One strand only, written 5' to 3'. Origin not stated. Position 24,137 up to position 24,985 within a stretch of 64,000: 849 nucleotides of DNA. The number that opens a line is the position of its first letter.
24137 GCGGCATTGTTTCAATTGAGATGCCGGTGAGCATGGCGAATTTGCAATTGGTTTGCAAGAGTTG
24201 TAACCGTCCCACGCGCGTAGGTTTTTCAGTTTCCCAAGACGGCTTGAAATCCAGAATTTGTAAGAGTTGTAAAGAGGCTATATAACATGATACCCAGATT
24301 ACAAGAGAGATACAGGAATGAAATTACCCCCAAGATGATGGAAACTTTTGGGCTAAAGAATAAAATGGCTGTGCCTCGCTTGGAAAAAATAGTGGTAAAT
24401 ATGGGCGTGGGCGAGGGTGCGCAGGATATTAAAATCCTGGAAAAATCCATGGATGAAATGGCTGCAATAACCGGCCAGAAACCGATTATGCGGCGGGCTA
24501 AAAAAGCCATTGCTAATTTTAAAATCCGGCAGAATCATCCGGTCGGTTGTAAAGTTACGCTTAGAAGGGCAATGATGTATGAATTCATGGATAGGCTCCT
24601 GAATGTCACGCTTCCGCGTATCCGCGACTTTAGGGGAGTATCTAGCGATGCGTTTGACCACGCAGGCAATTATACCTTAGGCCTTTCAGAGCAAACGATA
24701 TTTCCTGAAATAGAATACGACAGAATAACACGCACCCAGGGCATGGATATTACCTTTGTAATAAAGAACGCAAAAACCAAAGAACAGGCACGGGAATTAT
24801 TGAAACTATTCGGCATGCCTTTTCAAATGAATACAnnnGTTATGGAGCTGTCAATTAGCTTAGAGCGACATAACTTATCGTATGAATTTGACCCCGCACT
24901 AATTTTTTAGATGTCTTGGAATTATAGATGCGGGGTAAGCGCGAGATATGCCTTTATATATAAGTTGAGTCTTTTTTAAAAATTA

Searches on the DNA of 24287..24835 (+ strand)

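Call 63: search_with_rna_model(model_id=R1, sources=[L002, L003, L004, L005, L082, L084, L085], filters=off, max_evalue=0.1)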
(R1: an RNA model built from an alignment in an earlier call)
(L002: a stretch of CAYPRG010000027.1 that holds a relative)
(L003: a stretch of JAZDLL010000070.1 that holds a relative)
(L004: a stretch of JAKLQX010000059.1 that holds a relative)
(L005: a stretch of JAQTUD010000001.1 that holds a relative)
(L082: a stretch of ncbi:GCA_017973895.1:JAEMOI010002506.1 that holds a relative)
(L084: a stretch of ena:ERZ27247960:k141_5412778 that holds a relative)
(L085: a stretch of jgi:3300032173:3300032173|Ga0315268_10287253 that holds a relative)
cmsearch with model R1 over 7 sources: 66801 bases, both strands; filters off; matches with E-value up to 0.1: 13.
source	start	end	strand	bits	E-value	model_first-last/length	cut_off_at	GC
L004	4473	4554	+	77.9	5.4e-18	1-85/85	no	0.41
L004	8188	8269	+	73.5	7.8e-17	1-85/85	no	0.35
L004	365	473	+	57.9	1e-12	1-85/85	no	0.39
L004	3576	3654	+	55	5.7e-12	1-85/85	no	0.44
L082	10248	10307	+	49.3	1.9e-10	1-85/85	no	0.55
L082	5815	5872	+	42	1.6e-08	1-85/85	no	0.55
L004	4474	4555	-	39.1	9.4e-08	1-85/85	no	0.41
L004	8189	8270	-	36.8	3.6e-07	1-85/85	no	0.35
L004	368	470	-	33.6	2.6e-06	5-82/85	no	0.39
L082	10252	10304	-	31.7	8.4e-06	5-82/85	no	0.58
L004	3581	3650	-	29.7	2.8e-05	6-81/85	no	0.44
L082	5820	5868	-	22.9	0.0018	6-81/85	no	0.61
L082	6678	6741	+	22.1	0.0029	1-85/85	no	0.36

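Call 65: search_rna_families(sources=[L094, L149, L095, L132, L083, L004], threshold=evalue, max_evalue=0.1)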
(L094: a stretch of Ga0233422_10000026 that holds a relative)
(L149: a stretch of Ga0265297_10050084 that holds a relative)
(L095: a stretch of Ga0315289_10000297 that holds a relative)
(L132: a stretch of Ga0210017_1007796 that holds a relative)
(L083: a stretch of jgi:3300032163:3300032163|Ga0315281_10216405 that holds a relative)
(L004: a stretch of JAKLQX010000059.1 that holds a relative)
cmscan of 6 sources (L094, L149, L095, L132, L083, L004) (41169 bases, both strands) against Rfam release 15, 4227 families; matches with E-value up to 0.1: 1.
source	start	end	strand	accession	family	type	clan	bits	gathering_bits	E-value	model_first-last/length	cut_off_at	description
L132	6344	6413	-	RF01641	ceN53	Gene; snRNA; snoRNA; CD-box;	-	28.1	50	0.085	1-74/74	no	Caenorhabditis snoRNA ceN53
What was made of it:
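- On Known structured RNA families (Rfam 15), including r-protein leaders, ribozymes, introns: Nothing at E <= 0.1 at any module position in six loci with canonical copies; the only hit there is a chance snoRNA match elsewhere in L132 (call 65).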
